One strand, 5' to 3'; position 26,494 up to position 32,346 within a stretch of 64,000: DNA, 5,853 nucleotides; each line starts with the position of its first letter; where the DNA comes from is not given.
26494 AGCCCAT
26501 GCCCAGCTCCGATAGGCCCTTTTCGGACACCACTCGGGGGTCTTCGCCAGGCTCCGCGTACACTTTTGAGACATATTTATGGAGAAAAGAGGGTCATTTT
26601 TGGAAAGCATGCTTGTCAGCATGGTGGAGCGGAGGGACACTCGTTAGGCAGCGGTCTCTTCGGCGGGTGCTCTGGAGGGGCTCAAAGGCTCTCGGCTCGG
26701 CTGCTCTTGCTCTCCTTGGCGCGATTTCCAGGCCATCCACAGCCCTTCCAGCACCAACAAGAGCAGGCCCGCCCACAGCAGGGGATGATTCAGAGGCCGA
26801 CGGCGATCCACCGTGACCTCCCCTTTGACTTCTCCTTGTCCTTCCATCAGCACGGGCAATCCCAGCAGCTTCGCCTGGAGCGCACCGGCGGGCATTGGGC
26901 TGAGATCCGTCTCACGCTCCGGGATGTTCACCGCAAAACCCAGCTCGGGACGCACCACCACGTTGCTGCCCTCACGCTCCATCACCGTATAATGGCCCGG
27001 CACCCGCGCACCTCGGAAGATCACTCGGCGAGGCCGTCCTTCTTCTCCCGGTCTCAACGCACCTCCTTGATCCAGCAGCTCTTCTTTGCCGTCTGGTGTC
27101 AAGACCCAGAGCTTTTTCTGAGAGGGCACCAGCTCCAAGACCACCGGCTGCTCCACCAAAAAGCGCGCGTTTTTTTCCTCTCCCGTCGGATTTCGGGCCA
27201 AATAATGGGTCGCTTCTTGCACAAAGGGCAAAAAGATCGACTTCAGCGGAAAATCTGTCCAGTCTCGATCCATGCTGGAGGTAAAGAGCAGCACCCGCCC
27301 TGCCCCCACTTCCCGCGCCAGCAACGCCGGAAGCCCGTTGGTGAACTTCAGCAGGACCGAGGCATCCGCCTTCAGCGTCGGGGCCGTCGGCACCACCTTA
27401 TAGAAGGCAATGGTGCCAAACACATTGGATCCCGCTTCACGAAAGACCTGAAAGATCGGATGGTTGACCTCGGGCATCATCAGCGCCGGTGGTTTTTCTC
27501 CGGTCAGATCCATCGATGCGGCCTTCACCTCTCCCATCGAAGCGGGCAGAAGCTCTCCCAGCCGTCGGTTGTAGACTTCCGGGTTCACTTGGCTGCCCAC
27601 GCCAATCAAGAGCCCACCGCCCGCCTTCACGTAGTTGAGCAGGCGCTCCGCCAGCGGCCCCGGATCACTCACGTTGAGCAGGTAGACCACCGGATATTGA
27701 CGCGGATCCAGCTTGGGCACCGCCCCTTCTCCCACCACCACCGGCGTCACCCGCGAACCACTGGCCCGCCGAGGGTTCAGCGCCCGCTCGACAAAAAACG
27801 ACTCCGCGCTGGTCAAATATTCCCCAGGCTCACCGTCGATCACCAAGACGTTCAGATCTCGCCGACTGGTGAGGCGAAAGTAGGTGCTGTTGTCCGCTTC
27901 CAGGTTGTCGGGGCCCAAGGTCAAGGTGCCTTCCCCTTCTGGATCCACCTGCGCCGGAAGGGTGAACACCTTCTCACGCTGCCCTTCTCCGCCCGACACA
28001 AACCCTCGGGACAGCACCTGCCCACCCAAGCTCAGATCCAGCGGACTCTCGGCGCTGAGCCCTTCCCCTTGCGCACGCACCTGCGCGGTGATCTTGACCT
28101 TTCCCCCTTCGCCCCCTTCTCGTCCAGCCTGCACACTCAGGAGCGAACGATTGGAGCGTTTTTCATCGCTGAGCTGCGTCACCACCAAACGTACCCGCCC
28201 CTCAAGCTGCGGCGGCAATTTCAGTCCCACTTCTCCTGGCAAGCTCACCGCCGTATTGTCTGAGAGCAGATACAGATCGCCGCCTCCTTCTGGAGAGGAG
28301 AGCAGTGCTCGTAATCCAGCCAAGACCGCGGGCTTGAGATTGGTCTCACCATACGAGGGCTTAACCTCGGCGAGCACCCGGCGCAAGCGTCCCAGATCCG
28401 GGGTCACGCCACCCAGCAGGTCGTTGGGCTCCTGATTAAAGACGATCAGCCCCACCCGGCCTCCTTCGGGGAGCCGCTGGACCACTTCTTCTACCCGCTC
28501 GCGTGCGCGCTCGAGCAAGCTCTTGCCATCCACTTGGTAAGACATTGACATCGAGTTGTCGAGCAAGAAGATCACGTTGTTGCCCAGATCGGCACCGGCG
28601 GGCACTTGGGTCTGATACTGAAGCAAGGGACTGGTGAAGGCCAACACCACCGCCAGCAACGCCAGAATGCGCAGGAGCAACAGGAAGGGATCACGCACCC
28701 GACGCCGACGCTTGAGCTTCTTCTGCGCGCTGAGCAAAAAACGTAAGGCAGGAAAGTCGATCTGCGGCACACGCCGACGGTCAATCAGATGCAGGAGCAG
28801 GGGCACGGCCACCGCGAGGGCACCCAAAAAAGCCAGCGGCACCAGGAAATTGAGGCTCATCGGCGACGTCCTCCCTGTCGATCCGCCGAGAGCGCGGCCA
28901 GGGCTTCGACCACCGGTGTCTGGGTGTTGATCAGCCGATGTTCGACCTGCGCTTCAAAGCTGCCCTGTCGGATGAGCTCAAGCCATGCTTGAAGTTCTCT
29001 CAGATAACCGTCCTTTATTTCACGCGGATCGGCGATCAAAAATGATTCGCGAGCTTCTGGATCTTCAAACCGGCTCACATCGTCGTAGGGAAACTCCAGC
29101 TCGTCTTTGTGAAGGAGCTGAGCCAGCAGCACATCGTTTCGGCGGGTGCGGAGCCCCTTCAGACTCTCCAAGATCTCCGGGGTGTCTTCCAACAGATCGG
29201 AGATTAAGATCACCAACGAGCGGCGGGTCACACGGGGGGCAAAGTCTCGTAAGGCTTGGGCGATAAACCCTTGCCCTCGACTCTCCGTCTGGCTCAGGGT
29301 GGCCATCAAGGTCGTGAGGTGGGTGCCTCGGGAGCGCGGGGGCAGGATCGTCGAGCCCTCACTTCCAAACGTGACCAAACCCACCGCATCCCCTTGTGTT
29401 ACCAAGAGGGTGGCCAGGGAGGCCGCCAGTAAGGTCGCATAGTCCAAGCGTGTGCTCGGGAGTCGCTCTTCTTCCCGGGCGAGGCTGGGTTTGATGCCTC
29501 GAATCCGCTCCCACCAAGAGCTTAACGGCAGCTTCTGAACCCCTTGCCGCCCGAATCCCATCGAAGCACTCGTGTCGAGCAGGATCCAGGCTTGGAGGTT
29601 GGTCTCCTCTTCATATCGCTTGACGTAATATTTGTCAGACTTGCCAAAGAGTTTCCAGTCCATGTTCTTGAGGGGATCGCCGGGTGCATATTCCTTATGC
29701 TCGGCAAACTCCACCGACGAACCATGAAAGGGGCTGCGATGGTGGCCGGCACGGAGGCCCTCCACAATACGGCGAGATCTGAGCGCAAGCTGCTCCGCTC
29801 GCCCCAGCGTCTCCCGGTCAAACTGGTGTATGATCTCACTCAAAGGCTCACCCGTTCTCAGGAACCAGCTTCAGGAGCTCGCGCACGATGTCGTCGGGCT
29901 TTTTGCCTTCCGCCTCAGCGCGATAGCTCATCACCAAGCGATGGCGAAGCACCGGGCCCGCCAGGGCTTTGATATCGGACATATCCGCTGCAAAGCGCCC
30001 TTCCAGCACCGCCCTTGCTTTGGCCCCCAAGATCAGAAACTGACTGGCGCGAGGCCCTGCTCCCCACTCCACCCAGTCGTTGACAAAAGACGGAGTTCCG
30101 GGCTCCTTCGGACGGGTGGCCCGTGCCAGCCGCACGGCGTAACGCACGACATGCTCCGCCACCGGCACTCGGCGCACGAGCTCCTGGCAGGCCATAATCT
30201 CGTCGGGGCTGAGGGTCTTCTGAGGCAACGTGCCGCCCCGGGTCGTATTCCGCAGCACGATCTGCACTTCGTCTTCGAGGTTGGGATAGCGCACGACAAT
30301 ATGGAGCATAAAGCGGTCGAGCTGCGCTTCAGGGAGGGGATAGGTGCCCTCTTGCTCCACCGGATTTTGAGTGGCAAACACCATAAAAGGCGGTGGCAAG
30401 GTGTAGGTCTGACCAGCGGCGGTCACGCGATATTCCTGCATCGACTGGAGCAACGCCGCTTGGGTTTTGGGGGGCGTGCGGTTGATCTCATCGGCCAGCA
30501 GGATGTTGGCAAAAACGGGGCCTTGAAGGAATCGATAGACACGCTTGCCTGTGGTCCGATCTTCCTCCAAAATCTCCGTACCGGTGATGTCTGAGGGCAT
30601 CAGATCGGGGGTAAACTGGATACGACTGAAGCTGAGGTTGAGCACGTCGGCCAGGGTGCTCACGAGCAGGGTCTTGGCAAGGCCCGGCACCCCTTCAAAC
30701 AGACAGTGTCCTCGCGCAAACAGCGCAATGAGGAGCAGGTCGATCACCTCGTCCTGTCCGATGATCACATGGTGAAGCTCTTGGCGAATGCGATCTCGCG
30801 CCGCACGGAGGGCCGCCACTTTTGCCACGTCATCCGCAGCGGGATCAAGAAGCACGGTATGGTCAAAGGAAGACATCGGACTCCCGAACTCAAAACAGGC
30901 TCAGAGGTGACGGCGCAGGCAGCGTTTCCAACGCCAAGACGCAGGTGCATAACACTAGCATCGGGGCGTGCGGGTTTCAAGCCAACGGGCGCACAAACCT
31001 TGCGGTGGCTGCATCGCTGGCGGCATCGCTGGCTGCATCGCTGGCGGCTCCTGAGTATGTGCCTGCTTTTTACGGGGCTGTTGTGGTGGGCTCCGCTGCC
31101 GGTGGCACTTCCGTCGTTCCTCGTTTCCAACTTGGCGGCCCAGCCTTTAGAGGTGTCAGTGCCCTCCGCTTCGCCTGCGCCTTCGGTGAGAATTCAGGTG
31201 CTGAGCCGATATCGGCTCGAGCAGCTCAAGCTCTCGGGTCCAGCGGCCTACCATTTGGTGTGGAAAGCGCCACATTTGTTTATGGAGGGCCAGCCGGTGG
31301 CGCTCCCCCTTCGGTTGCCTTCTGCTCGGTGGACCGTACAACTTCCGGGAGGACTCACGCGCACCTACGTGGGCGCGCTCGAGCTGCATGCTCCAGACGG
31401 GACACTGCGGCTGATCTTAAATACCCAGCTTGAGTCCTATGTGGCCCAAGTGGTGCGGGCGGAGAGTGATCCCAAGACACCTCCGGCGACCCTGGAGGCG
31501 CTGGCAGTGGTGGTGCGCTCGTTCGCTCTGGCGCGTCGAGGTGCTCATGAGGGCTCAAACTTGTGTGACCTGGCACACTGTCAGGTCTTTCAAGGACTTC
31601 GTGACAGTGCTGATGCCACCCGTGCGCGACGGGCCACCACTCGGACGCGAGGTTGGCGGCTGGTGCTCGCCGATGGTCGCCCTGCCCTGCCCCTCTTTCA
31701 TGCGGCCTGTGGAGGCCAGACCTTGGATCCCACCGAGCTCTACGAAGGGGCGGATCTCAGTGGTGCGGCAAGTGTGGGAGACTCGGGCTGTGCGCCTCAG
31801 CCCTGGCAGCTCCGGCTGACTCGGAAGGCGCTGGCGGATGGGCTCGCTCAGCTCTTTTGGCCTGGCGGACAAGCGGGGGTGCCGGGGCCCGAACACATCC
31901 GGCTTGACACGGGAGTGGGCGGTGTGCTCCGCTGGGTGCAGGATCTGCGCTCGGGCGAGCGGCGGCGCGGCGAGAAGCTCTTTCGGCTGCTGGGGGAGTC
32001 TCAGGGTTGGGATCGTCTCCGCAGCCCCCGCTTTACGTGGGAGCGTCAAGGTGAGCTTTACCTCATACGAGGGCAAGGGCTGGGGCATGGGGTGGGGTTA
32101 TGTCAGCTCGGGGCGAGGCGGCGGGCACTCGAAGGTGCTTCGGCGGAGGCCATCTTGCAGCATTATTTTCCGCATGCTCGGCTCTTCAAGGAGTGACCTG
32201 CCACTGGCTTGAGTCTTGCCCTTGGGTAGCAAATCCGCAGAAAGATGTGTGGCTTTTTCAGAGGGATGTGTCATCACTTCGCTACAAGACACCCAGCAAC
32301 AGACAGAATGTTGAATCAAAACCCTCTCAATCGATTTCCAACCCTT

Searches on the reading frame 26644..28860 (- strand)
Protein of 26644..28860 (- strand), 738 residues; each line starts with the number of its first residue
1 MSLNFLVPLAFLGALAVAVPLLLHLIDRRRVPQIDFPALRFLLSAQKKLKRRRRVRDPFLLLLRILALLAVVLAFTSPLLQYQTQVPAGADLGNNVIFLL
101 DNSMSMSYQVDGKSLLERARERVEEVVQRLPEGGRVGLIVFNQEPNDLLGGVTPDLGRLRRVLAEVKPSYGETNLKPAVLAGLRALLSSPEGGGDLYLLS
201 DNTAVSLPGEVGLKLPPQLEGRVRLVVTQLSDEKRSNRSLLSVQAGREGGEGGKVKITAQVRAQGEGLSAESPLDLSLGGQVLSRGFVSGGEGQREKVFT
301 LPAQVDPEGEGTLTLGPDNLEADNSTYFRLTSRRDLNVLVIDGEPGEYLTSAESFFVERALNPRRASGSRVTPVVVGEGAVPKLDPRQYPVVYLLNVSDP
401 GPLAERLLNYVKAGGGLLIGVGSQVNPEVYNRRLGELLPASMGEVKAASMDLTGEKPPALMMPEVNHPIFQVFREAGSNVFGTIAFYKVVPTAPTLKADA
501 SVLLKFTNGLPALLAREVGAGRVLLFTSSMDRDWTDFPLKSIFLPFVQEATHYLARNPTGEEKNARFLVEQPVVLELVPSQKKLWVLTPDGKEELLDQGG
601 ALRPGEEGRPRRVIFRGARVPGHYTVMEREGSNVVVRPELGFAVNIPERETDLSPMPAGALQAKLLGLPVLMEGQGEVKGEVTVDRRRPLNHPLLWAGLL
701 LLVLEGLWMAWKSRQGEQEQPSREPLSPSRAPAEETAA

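Call 31: search_protein_families(library=pfam, proteins=[window:26644-28860:-], max_evalue=0.00001)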
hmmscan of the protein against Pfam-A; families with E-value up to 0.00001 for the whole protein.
window:26644-28860:- (738 aa): 2 families
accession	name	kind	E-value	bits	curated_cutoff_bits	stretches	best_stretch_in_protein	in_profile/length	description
PF07584.16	BatA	-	2.8e-17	63.3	25.9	1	1-78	1-77/77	Aerotolerance regulator N-terminal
PF13519.12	VWA_2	-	8.1e-13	49.4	27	1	96-201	1-105/107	von Willebrand factor type A domain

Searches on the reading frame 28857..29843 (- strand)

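Call 31: search_protein_families(library=pfam, proteins=[window:28857-29843:-], max_evalue=0.00001)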
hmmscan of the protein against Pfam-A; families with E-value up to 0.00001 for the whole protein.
window:28857-29843:- (328 aa): 2 families
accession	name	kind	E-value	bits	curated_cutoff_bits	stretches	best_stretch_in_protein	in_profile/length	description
PF01882.25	DUF58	-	1.1e-37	129.8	23.4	2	132-284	57-210/216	Protein of unknown function DUF58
PF13519.12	VWA_2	-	3.2e-07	31.4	27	1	87-216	3-105/107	von Willebrand factor type A domain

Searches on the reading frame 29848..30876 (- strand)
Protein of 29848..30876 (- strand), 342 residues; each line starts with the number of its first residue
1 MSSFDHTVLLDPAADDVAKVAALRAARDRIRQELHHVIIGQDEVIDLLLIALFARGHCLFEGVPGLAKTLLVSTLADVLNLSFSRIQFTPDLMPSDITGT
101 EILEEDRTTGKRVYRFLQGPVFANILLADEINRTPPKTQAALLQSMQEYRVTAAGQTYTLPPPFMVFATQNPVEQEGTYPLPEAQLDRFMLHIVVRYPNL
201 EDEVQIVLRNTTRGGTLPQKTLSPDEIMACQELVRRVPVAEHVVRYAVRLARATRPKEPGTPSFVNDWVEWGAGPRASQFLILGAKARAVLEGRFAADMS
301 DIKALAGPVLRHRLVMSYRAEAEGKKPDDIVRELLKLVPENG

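Call 31: search_protein_families(library=pfam, proteins=[window:29848-30876:-], max_evalue=0.00001)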
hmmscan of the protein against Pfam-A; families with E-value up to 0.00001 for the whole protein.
window:29848-30876:- (342 aa): 4 families
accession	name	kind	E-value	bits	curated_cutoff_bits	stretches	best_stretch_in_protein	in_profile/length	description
PF07726.17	AAA_3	-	1.1e-61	206.9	27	1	57-191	1-131/131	ATPase family associated with various cellular activities (AAA)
PF17863.7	AAA_lid_2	-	6.2e-16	58.3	22.7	1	269-333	9-73/74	AAA lid domain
PF07728.20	AAA_5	-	5.3e-13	49.6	22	1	58-189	2-139/139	AAA domain (dynein-related subfamily)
PF20030.5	bpMoxR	-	6e-12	45.5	27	1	30-209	6-179/205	MoxR domain in the MoxR-vWA-beta-propeller ternary systems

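Call 32: find_related_loci(query=window:29848-30873:-, collection=genome_contigs, flank=1000)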
Query window:29848-30873:- (341 aa) in genome_contigs; peptide patterns used: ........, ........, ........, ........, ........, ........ (x = any residue, [..] = any of these).
600 stretches matched a pattern (row limit reached: there are more); 598 encode a relative of the query (tblastn E <= 1e-3); the best 80 are kept; 80 distinct loci.
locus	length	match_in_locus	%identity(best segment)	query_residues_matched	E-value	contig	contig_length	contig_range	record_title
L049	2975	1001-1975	66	13-337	4e-142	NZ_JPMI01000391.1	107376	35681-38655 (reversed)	Archangium violaceum Cb vi76 contig00482, whole genome shotgun sequence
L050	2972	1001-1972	66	14-337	2e-141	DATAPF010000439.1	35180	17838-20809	MAG TPA_asm: Kofleriaceae bacterium isolate SMAG_U5434 k141_4737189, whole genome shotgun sequence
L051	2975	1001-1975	67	13-337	2e-141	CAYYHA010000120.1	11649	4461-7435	MAG TPA_asm: uncultured Myxococcia bacterium isolate SRP162660_co1_4 genome assembly, contig: NODE_4134_length_11649_cov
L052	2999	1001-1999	64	7-340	6e-139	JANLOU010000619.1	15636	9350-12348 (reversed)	MAG: Candidatus Eisenbacteria bacterium isolate OTE_38_metabat_53 OTE_38_k141_4614737, whole genome shotgun sequence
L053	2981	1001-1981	62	14-340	2e-137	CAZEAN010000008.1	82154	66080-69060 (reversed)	MAG TPA_asm: uncultured Isosphaeraceae bacterium isolate SRP128890_co1_113 genome assembly, contig: NODE_479_length_8215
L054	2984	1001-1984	64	9-337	2e-137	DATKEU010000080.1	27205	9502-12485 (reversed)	MAG TPA_asm: Polyangia bacterium isolate SMAG_U14507 k141_34198, whole genome shotgun sequence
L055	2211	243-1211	64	15-337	9e-141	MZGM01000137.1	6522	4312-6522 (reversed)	MAG: candidate division KSB1 bacterium 4484_219 ex4484_219_scaffold_33269, whole genome shotgun sequence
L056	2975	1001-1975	61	14-338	8e-136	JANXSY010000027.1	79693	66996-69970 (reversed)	MAG: Isosphaeraceae bacterium isolate 338R_metabat_120 338R_k141_1423854, whole genome shotgun sequence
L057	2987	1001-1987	61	11-339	2e-135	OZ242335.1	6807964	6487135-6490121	MAG: Candidatus Poribacteria bacterium isolate 0e18bbbf-3c5b-4f4e-9be4-718f64127597 genome assembly, chromosome: 1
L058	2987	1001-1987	60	11-339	2e-134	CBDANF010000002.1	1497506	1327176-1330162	MAG: Candidatus Poribacteria bacterium isolate cff0d1ac-620d-4255-a141-192642026491 genome assembly, contig: contig_2, w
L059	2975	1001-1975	60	10-335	5e-133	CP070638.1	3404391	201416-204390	MAG: Fidelibacterota bacterium isolate bin92 chromosome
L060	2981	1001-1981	61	12-338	1e-132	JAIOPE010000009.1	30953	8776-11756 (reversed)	MAG: Planctomycetota bacterium isolate LakeFargette_0920_ALND_MAG_70_12 LacPavin_0920_ALND_scaffold_56573, whole genome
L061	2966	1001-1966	61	14-335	7e-133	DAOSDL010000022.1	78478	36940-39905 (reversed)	MAG TPA_asm: Bacteroidota bacterium isolate AMR_MDS_1832 NODE_232_length_78478_cov_11.033115, whole genome shotgun seque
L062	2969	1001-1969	62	15-337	9e-133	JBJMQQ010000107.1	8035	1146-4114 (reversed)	MAG: Polyangia bacterium isolate H2_16_all_fractions_metab_conc_60_70_13 k255_3691220, whole genome shotgun sequence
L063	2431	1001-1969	58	15-337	1e-135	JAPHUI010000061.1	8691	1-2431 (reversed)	MAG: Ignavibacteriaceae bacterium isolate S1D-Bin_2 c_000000543345, whole genome shotgun sequence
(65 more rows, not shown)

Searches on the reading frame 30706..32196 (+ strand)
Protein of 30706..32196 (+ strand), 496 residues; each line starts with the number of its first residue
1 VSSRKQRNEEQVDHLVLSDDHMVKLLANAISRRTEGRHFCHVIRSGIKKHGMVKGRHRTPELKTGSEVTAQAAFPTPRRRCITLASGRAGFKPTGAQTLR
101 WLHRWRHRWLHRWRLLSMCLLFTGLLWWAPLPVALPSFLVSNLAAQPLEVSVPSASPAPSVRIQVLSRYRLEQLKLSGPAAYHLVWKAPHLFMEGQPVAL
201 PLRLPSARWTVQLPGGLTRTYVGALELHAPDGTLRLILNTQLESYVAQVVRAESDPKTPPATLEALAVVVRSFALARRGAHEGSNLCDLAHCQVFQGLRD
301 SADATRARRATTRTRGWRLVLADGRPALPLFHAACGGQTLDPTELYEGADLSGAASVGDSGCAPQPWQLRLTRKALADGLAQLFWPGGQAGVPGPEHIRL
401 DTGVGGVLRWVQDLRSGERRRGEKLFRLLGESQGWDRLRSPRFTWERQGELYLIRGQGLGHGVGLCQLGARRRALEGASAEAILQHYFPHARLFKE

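Call 52: search_protein_families(library=pfam, proteins=[window:30706-32196:+], max_evalue=0.00001)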
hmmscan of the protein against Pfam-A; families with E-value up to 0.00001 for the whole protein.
window:30706-32196:+ (496 aa): 1 family
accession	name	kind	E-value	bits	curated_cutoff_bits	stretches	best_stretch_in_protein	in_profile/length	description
PF08486.15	SpoIID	-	3e-15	57.1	23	1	232-318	3-94/97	Stage II sporulation protein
